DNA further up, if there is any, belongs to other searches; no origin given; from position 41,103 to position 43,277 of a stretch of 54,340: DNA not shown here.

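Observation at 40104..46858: Translationally coupled protease - beta-barrel - periplasm-spanning lipoprotein module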

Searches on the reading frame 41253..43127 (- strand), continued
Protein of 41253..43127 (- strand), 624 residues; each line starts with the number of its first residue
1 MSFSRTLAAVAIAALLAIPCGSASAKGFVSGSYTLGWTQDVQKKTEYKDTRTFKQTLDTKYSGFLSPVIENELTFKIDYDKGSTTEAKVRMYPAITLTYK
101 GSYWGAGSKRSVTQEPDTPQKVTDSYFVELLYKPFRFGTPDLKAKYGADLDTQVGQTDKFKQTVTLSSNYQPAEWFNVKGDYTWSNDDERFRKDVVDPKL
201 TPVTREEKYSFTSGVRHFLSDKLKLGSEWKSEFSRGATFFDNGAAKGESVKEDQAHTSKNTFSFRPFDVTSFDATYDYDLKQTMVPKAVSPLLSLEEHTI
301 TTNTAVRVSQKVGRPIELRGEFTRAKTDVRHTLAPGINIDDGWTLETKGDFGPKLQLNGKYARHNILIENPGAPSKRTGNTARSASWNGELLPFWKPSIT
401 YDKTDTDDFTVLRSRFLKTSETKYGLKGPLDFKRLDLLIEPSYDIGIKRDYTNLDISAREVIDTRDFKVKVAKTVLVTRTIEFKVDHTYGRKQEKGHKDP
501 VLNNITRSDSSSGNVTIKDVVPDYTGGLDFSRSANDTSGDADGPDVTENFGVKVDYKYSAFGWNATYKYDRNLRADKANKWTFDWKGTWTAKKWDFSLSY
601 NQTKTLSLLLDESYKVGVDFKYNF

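Call 41: search_protein_representatives(alignment_id=A1)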
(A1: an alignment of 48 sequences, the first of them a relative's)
Query: 48 sequences, 601 profile positions. Proteins with E-value up to 0.001 (for the whole library): 65; up to 1e-10: 53; up to 1e-30: 19. The best 65 are listed.
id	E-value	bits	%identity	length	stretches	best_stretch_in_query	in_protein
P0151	9.9e-261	882.9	-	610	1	10-601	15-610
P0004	1.8e-241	819.3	-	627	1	8-601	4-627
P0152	6.2e-167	573.1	-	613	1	12-601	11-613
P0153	2.3e-130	452.4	-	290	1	311-601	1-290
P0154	2.4e-118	412.7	-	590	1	23-601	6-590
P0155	2.1e-63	231.2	-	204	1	15-178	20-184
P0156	3.0e-59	217.5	-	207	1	463-601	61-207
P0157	7.5e-58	212.9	-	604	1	12-598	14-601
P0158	3.6e-50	187.5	-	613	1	17-562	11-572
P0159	6.3e-50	186.7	-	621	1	17-588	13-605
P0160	1.5e-47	178.8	-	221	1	287-488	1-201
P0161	2.4e-46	174.9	-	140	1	77-187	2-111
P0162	3.0e-45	171.3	-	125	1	496-601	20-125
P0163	7.7e-45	169.9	-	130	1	69-165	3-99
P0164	1.5e-42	162.4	-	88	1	515-601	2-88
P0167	1.2e-36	142.8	-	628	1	16-597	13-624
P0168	4.4e-32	127.8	-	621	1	12-601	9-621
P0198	4.2e-12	61.8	-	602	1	56-583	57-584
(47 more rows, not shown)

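Call 44: find_homologous_proteins(query=A3, max_evalue=0.00001)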
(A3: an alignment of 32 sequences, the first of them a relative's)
Query A3 (32 sequences) (624 aa, profile of the alignment): 48 proteins with E <= 0.00001 among 8000 candidates.
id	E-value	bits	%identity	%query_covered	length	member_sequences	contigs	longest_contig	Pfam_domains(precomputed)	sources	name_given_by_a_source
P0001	1.1e-131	459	100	100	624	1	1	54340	-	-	-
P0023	1.2e-126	442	41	99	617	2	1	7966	PF13609.13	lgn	-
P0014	6.6e-123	430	43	98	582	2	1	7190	-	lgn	-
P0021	1.1e-121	425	42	98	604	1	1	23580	-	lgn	-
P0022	4.9e-120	420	42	98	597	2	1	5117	PF13609.13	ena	-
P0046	1.3e-118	415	39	98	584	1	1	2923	PF13609.13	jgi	jgi:hypothetical protein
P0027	7.8e-118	413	42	96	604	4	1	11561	-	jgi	-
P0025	4.7e-117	410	42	100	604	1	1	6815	-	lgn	-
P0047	1.1e-115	406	38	99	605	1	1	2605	-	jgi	jgi:hypothetical protein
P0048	5.1e-115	403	38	96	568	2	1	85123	-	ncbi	-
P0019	2.4e-114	401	44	96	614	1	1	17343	-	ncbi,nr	ncbi:MAG TPA: hypothetical protein VER06_00070 [Candidatus Methanoperedens sp.]|nr:hypothetical prot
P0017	1.0e-113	399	43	98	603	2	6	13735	-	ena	-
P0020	6.1e-113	397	41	98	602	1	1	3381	-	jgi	jgi:hypothetical protein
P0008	4.5e-112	394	44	99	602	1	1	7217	PF13609.13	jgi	jgi:predicted porin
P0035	5.3e-112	393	42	100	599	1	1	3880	-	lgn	-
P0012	4.2e-111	391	43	99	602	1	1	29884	-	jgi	jgi:hypothetical protein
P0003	4.5e-111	390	67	100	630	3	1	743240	-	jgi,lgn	jgi:hypothetical protein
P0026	5.8e-110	387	42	98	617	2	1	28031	-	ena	-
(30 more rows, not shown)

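Call 45: find_encoding_contigs(protein=P0157, flank=10000, max_places=2)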
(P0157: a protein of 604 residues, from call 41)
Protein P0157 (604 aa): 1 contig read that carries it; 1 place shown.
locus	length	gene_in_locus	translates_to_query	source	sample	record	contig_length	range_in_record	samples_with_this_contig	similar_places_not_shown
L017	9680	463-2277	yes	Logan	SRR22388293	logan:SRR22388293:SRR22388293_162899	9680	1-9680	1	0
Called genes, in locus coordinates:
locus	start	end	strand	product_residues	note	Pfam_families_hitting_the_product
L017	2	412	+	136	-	?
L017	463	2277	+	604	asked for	-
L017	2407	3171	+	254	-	-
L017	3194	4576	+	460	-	PF13145:Rotamase_2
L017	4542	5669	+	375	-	PF01436:NHL (faint), PF08450:SGL (faint)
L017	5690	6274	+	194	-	PF00578:AhpC-TSA, PF08534:Redoxin, PF00085:Thioredoxin (faint), PF13098:Thioredoxin_2 (weak), PF13905:Thioredoxin_8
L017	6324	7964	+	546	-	PF13098:Thioredoxin_2 (weak), PF00085:Thioredoxin (faint), PF00578:AhpC-TSA, PF08534:Redoxin, PF14522:Cytochrome_C7 (faint), PF14537:Cytochrom_c3_2 (faint), PF13905:Thioredoxin_8, PF09699:Paired_CXXCH_1, +1 more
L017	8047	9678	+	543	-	PF01590:GAF (weak), PF00990:GGDEF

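Call 46: find_encoding_contigs(protein=P0168, flank=10000, max_places=2)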
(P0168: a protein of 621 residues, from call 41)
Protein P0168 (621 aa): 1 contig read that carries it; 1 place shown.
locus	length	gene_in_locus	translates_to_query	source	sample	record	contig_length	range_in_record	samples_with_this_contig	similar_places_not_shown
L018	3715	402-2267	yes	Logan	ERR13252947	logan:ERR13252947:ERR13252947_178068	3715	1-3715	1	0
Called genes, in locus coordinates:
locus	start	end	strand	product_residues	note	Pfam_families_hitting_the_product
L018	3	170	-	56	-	?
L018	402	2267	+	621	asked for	-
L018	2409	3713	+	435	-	?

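Call 49: find_encoding_contigs(protein=P0158, flank=10000, max_places=2)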
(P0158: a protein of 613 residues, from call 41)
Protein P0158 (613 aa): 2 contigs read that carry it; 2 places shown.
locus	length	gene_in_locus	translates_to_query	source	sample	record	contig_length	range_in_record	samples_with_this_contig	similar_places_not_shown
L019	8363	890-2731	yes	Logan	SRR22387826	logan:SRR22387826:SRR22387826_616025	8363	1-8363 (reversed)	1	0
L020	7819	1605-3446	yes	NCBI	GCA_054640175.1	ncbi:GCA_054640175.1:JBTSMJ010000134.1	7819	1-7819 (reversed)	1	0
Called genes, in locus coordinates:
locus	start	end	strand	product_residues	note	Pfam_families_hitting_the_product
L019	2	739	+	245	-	?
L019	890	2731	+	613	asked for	PF13505:OMP_b-brl (faint)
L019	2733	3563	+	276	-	-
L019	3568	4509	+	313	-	PF01436:NHL (weak)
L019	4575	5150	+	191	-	PF00578:AhpC-TSA, PF08534:Redoxin, PF00085:Thioredoxin (faint), PF13098:Thioredoxin_2, PF13905:Thioredoxin_8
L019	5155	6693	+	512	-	PF00578:AhpC-TSA, PF08534:Redoxin, PF13905:Thioredoxin_8, PF14522:Cytochrome_C7 (faint), PF14537:Cytochrom_c3_2 (faint), PF09699:Paired_CXXCH_1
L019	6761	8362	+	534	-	?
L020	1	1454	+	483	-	PF01464:SLT, PF01476:LysM, PF23473:LysM3_LYK4_5 (faint), PF01476:LysM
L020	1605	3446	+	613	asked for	PF13505:OMP_b-brl (faint)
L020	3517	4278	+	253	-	-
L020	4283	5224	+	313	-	PF01436:NHL (weak)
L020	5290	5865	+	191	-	PF00578:AhpC-TSA, PF08534:Redoxin, PF00085:Thioredoxin (faint), PF13098:Thioredoxin_2, PF13905:Thioredoxin_8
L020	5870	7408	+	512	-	PF00578:AhpC-TSA, PF08534:Redoxin, PF13905:Thioredoxin_8, PF14522:Cytochrome_C7 (faint), PF14537:Cytochrom_c3_2 (faint), PF09699:Paired_CXXCH_1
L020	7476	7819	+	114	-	?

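Call 50: find_encoding_contigs(protein=P0167, flank=10000, max_places=2)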
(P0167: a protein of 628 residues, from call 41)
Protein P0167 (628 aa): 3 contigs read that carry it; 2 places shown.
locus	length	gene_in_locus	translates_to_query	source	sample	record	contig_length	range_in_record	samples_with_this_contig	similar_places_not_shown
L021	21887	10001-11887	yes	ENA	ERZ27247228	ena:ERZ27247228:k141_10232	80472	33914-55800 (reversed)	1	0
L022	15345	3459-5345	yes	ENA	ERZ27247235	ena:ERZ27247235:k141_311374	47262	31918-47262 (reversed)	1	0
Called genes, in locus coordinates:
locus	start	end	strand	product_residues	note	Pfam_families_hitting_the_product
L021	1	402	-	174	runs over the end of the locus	PF03860:Csp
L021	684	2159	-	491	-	PF13620:CarboxypepD_reg, PF13715:CarbopepD_reg_2, PF08486:SpoIID, PF08239:SH3_3 (weak)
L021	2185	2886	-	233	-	-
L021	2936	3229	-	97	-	-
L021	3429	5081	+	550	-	-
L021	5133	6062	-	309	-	PF01384:PHO4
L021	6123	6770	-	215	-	PF01865:PhoU_div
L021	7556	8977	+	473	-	PF05140:ResB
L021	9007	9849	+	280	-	PF01578:Cytochrom_C_asm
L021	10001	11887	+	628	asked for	-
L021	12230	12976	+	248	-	PF13036:LpoB (faint), PF03783:CsgG (faint)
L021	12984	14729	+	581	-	-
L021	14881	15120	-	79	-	-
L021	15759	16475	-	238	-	PF03740:PdxJ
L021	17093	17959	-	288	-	PF00809:Pterin_bind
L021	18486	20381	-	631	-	PF06480:FtsH_ext, PF06068:TIP49 (faint), PF00004:AAA, PF07728:AAA_5 (weak), PF17862:AAA_lid_3, PF01434:Peptidase_M41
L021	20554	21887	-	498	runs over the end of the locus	PF01171:ATP_bind_3, PF11734:TilS_C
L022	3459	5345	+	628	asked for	-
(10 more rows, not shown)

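Call 51: find_encoding_contigs(protein=P0198, flank=10000, max_places=2)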
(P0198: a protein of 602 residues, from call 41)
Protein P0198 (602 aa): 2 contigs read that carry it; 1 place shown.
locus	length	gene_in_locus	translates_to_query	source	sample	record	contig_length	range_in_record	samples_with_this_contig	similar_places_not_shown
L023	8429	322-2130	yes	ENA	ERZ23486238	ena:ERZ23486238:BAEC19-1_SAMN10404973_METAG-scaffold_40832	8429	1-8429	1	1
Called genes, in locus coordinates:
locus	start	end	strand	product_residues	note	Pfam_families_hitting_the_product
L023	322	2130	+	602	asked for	-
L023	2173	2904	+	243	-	PF13036:LpoB (weak)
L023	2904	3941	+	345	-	PF01436:NHL (faint), PF17170:DUF5128 (faint), PF06739:SBBP (faint)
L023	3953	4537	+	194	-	PF08534:Redoxin, PF00578:AhpC-TSA, PF00085:Thioredoxin (weak), PF13098:Thioredoxin_2, PF13728:TraF (faint), PF13905:Thioredoxin_8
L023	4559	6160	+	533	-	PF00578:AhpC-TSA, PF08534:Redoxin, PF13098:Thioredoxin_2 (weak), PF13905:Thioredoxin_8, PF14522:Cytochrome_C7 (faint), PF14537:Cytochrom_c3_2 (faint), PF09699:Paired_CXXCH_1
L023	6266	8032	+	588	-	PF08448:PAS_4 (faint), PF00512:HisKA, PF02518:HATPase_c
